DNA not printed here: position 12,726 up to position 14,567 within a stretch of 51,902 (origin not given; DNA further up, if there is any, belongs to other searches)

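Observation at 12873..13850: PNGase F-like N-glycan amidase module on an archaeal TSP3-repeat lipoprotein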

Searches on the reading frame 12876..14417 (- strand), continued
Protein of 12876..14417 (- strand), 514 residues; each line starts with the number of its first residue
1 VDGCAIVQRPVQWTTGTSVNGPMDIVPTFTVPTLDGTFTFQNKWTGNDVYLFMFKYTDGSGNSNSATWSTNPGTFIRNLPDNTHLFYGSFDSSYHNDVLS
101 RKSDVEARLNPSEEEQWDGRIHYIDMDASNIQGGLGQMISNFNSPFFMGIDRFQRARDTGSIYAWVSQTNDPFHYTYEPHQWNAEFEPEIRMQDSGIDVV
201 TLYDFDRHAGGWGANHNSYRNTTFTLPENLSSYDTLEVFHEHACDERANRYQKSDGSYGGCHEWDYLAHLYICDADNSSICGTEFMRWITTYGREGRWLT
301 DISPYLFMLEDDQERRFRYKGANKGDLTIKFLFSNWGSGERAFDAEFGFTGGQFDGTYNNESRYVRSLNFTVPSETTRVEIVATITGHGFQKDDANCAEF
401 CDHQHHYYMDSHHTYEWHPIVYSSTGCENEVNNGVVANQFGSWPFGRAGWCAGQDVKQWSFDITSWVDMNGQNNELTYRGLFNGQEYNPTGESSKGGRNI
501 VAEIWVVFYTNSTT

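Call 25: predict_structure(alignment_id=A1)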
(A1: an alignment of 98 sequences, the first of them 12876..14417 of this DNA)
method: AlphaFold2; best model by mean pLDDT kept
length: 514 residues; sequences in the alignment: 98
mean_pLDDT: 93.3   pTM: 0.92
mean pLDDT of the five models: 93.3, 93.3, 92.6, 92.4, 92.2
residues with pLDDT >= 90: 436; 70-90: 65; 50-70: 9; < 50: 4
segments of 3 or more residues with pLDDT < 50: 1-3
pLDDT, mean of each block of 10 residues (from residue 1): 57 93 95 98 97 96 92 96 98 98 98 97 98 97 92 95 91 94 93 93 97 94 95 97 87 76 93 97 97 95 97 96 96 92 97 93 92 98 92 83 96 97 95 94 92 96 98 97 93 76 98 79
secondary structure, 60 per line:
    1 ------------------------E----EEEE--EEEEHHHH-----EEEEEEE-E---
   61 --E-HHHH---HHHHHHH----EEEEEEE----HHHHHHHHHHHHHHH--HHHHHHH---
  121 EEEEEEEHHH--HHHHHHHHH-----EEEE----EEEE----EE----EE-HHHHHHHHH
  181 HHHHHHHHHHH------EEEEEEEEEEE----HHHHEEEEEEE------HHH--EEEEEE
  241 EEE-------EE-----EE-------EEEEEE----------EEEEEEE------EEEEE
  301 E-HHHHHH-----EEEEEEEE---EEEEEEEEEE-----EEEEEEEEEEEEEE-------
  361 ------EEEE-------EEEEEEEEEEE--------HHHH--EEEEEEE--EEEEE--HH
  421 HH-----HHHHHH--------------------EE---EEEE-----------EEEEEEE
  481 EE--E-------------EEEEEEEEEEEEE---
elements in order: E30-33 E36-39 H40-43 E49-55 H65-68 H72-78 E83-89 H94-108 H111-117 E121-127 H133-141 E147-150 E155-158 H172-191 E198-208 H213-216 E217-223 E235-243 E267-272 E283-289 E296-301 H303-308 E314-321 E325-334 E340-353 E367-370 E378-388 H397-400 E403-409 E412-416 H419-422 H428-433 E459-462 E474-482 E499-511

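Call 27: fold_search(model_id=the predicted structure, library=pdb)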
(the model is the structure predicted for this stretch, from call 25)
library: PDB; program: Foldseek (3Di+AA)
matches with E <= 10: 1512; with E <= 0.001: 50
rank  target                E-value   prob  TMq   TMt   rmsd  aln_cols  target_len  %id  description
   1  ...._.                5.3e-37  1.00  0.79  0.67   7.1       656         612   21  Zebrafish ovum lysosomal peptide:N-glycanase (released 2025-12-24)
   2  1png                  2.3e-16  1.00  0.45  0.72   4.9       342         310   17  CRYSTAL STRUCTURE OF PEPTIDE-N(4)-(N-ACETYL-BETA-D-GLUCOSAMINYL) ASPARAGINE AMIDASE AT 2.2 ANGSTROMS RESOLUTION (released 1994-11-30)
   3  1pgs                  4.1e-16  1.00  0.46  0.72   4.7       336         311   18  THE THREE-DIMENSIONAL STRUCTURE OF PNGASE F, A GLYCOSYLASPARAGINASE FROM FLAVOBACTERIUM MENINGOSEPTICUM (released 1995-01-26)
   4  3pms                  5.4e-16  1.00  0.46  0.72   4.8       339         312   18  Recombinant peptide: N-glycanase F (PNGase F) (released 2011-01-26)
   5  1pnf_A                6.3e-15  1.00  0.45  0.70   4.9       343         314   18  PNGASE F COMPLEX WITH DI-N-ACETYLCHITOBIOSE (released 1996-03-08)
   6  4r4z_A                9.7e-12  1.00  0.40  0.39   7.3       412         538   10  Structure of PNGF-II in P21 space group (released 2015-01-28)
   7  4r4z_B                1.0e-11  1.00  0.41  0.40   7.2       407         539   10  Structure of PNGF-II in P21 space group (released 2015-01-28)
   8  4r4x                  1.1e-11  1.00  0.45  0.42   5.7       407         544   10  Structure of PNGF-II in C2 space group (released 2015-01-28)
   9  7zgn_B                1.3e-11  1.00  0.41  0.40  16.0       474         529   12  Plant/insect N-glycan active PNGase (released 2022-09-07)
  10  4r4z_D                3.6e-11  1.00  0.42  0.40   6.5       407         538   10  Structure of PNGF-II in P21 space group (released 2015-01-28)
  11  7zgn_A                4.5e-11  1.00  0.41  0.39   7.3       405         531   14  Plant/insect N-glycan active PNGase (released 2022-09-07)
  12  3ks7_B                1.2e-10  1.00  0.39  0.49   8.4       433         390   12  Crystal structure of Putative Peptide:N-glycosidase F (PNGase F) (YP_210507.1) from Bacteroides fragilis NCTC 9343 at  (released 2009-12-15)
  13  4qhb_B                1.6e-10  1.00  0.38  0.49   9.0       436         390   11  Crystal structure of a putative hydrolase (BVU_2763) from Bacteroides vulgatus ATCC 8482 at 2.44 A resolution (released 2014-06-18)
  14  4qhb_D                2.1e-10  1.00  0.38  0.49   9.0       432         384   12  Crystal structure of a putative hydrolase (BVU_2763) from Bacteroides vulgatus ATCC 8482 at 2.44 A resolution (released 2014-06-18)
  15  4qhb_A                4.1e-10  1.00  0.38  0.48   9.0       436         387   11  Crystal structure of a putative hydrolase (BVU_2763) from Bacteroides vulgatus ATCC 8482 at 2.44 A resolution (released 2014-06-18)
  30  3drn_B                2.2e-04  1.00  0.20  0.56   6.0       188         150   14  The crystal structure of Bcp1 from Sulfolobus Sulfataricus (released 2009-04-14)
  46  3drn_A                7.4e-04  1.00  0.22  0.60   5.5       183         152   12  The crystal structure of Bcp1 from Sulfolobus Sulfataricus (released 2009-04-14)
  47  3hdc                  7.8e-04  1.00  0.16  0.46   9.5       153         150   12  The crystal structure of thioredoxin protein from Geobacter metallireducens (released 2009-05-26)
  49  3gl3_C                9.3e-04  1.00  0.18  0.56   4.6       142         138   11  Crystal structure of a putative Thiol:disulfide interchange protein DsbE from Chlorobium tepidum (released 2009-03-31)
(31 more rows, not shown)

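Call 30: search_solved_structures(query=A1, max_evalue=0.01, show_alignments=3)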
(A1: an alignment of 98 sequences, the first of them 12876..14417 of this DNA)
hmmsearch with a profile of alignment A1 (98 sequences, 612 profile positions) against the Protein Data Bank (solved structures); distinct sequences matched with E-value up to 0.01: 6.
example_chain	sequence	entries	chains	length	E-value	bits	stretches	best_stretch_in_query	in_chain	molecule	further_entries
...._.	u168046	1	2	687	1.2e-101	344.2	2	207-569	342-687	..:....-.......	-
3pms_A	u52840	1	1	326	3.6e-20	75.1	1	265-552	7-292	Peptide:N-glycosidase F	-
1pgs_A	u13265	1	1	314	4e-20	75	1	266-541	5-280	PEPTIDE-N(4)-(N-ACETYL-BETA-D-GLUCOSAMINYL)ASPARAGINE AMIDASE F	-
1pnf_A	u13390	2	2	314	4.2e-20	74.9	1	266-541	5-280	PEPTIDE-N(4)-(N-ACETYL-BETA-D-GLUCOSAMINYL)ASPARAGINE AMIDASE F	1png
4qhb_A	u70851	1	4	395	0.00011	24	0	351-450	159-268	Uncharacterized protein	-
3ks7_A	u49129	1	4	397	0.0043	18.7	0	401-450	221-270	Putative Putative PNGase F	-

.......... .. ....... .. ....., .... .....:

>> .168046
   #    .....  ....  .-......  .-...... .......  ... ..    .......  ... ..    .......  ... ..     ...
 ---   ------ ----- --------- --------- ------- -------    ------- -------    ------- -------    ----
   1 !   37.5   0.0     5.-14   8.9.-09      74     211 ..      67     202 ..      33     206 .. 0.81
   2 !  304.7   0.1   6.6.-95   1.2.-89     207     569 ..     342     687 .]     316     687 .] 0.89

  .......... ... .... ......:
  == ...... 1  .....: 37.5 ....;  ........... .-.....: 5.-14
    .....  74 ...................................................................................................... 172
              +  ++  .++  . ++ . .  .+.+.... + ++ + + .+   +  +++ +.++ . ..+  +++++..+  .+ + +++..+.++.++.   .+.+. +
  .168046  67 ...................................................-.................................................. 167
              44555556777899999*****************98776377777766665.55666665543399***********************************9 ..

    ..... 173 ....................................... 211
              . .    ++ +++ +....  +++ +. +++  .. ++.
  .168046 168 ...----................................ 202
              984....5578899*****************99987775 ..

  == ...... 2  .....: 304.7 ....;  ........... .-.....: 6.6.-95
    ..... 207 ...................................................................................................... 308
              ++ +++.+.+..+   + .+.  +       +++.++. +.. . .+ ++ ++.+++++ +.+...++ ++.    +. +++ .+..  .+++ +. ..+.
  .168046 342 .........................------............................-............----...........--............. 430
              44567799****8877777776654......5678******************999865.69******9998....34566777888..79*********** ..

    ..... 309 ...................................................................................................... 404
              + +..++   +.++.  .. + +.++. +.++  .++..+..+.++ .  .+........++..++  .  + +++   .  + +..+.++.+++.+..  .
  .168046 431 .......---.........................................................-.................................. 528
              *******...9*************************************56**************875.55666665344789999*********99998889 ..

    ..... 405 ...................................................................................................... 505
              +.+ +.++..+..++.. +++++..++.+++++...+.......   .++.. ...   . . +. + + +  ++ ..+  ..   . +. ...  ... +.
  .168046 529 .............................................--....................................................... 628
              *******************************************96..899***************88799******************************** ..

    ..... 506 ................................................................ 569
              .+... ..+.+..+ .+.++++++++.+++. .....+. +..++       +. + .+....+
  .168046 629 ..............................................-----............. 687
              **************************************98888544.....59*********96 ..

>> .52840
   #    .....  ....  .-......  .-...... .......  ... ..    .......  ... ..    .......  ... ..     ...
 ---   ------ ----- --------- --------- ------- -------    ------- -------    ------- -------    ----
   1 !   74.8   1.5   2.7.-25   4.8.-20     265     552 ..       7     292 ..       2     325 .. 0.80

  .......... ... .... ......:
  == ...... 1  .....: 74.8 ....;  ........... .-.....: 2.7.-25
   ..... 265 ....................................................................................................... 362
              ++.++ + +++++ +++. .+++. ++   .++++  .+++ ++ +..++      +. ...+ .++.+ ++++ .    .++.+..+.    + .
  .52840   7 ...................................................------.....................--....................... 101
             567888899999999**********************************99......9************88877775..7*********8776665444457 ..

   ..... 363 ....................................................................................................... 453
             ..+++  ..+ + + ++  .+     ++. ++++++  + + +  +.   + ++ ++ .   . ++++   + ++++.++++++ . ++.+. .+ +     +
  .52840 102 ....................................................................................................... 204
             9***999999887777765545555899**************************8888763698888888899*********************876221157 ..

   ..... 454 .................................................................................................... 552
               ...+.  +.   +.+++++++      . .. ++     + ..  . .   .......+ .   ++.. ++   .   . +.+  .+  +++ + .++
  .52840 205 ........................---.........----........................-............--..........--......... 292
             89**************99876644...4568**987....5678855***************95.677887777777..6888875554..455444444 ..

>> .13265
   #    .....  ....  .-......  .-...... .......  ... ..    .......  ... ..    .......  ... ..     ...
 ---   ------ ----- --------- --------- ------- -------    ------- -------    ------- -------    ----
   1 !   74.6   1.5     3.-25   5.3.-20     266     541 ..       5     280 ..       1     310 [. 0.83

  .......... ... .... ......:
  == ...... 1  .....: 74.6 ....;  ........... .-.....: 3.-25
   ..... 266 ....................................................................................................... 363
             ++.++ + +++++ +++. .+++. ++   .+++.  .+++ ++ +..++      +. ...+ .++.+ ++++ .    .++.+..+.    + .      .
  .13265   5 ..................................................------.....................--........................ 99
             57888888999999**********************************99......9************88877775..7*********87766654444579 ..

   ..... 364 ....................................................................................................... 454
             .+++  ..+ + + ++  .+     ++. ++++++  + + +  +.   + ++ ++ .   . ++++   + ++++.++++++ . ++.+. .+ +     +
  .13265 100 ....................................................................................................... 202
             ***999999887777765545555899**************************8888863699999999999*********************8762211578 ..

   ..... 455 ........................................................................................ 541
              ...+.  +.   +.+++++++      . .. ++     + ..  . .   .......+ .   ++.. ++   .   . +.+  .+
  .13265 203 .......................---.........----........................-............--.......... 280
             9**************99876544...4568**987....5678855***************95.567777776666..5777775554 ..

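Call 31: find_related_loci(query=A1, collection=genome_contigs, flank=6000)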
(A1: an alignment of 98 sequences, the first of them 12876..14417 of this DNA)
Query A1 (514 aa) in genome_contigs; peptide patterns used: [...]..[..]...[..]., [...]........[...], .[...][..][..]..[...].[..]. (x = any residue, [..] = any of these).
600 stretches matched a pattern (row limit reached: there are more); 499 encode a relative of the query (tblastn E <= 1e-3); the best 80 are kept; 80 distinct loci.
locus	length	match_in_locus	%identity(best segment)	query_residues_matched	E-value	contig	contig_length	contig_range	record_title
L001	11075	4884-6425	98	1-514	0e+0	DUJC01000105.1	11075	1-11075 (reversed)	MAG TPA_asm: Candidatus Poseidoniaceae archaeon isolate UBA8574 contig_20998, whole genome shotgun sequence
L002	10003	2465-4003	97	2-514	0e+0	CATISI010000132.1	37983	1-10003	MAG: Candidatus Poseidoniaceae archaeon isolate bin.912 MAG genome assembly, contig: k119_5143725, whole genome shotgun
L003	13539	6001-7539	97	2-514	0e+0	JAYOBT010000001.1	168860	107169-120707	MAG: Candidatus Poseidoniales archaeon isolate 139554_S156_metabat_bins_2.tsv.144 NODE_31_length_168860_cov_12.346157, w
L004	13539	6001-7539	95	1-513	0e+0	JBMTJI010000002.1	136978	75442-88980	MAG: Candidatus Poseidoniaceae archaeon isolate CJ_V5_S11_50percent_ser_metabat.43 NODE_12_length_136978_cov_7.688862, w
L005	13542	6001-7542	94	1-514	0e+0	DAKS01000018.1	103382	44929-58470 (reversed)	MAG TPA_asm: Euryarchaeota archaeon UBA443 UBA443_contig_6812, whole genome shotgun sequence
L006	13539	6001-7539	92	2-514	0e+0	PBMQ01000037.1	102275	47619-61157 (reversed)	MAG: Methanobacteriota archaeon isolate SP209 MHASMcontig_806616, whole genome shotgun sequence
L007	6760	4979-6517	87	1-513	0e+0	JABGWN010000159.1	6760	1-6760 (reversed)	MAG: Methanobacteriota archaeon isolate SI034_bin52 k141_949082, whole genome shotgun sequence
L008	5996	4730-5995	89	2-423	0e+0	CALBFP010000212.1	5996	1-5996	MAG TPA_asm: uncultured euryarchaeote isolate ERR599077_bin.133_CONCOCT_v1.1_MAG genome assembly, contig: ERZ841196.1202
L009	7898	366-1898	71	3-514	0e+0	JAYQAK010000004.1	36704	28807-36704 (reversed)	MAG: Poseidonia sp. isolate 139585_S186_metabat_bins_sspec.tsv.121_sub NODE_896_length_36704_cov_6.452318, whole genome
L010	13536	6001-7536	71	3-513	0e+0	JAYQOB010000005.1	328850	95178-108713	MAG: Candidatus Poseidoniales archaeon isolate SD4486_NP_concoct_bins.tsv.099_sub contig_7005_pilon, whole genome shotgu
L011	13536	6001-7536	71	3-513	0e+0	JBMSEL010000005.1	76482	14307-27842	MAG: Poseidonia sp. isolate CJ_V4_S10_100percent_par_metabat.106 NODE_111_length_76482_cov_10.222526, whole genome shotg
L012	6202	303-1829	72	3-513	0e+0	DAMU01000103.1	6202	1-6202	MAG TPA_asm: Euryarchaeota archaeon UBA91 UBA91_contig_86275, whole genome shotgun sequence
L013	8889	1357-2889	70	3-514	0e+0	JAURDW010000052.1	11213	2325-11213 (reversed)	MAG: Poseidonia sp. isolate SFB_34D_50_17 NODE_52_length_11213_cov_3.272180, whole genome shotgun sequence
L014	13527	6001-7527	71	3-513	0e+0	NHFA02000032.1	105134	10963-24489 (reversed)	MAG: Euryarchaeota archaeon TMED99 41549, whole genome shotgun sequence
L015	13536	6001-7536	70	3-513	0e+0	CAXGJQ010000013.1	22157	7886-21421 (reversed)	MAG TPA_asm: uncultured Candidatus Poseidoniales archaeon isolate ERR315856_concoct_3 genome assembly, contig: ERZ677869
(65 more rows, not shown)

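Call 37: find_encoding_contigs(protein=P0022, flank=7000, max_places=2)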
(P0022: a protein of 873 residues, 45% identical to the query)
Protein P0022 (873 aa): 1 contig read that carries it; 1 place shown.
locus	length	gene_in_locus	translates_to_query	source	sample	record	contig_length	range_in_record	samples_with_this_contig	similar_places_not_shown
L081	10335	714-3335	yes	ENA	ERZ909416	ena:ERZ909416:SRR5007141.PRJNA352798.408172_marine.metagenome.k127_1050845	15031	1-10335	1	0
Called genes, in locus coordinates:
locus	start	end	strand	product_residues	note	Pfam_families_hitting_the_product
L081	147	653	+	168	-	PF19077:Big_13 (faint)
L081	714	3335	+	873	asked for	PF09113:N-glycanase_C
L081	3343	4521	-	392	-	PF04055:Radical_SAM, PF19288:CofH_C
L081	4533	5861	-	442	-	PF05195:AMP_N, PF00557:Peptidase_M24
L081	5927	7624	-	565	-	-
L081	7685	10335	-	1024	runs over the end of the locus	PF18884:TSP3_bac (weak)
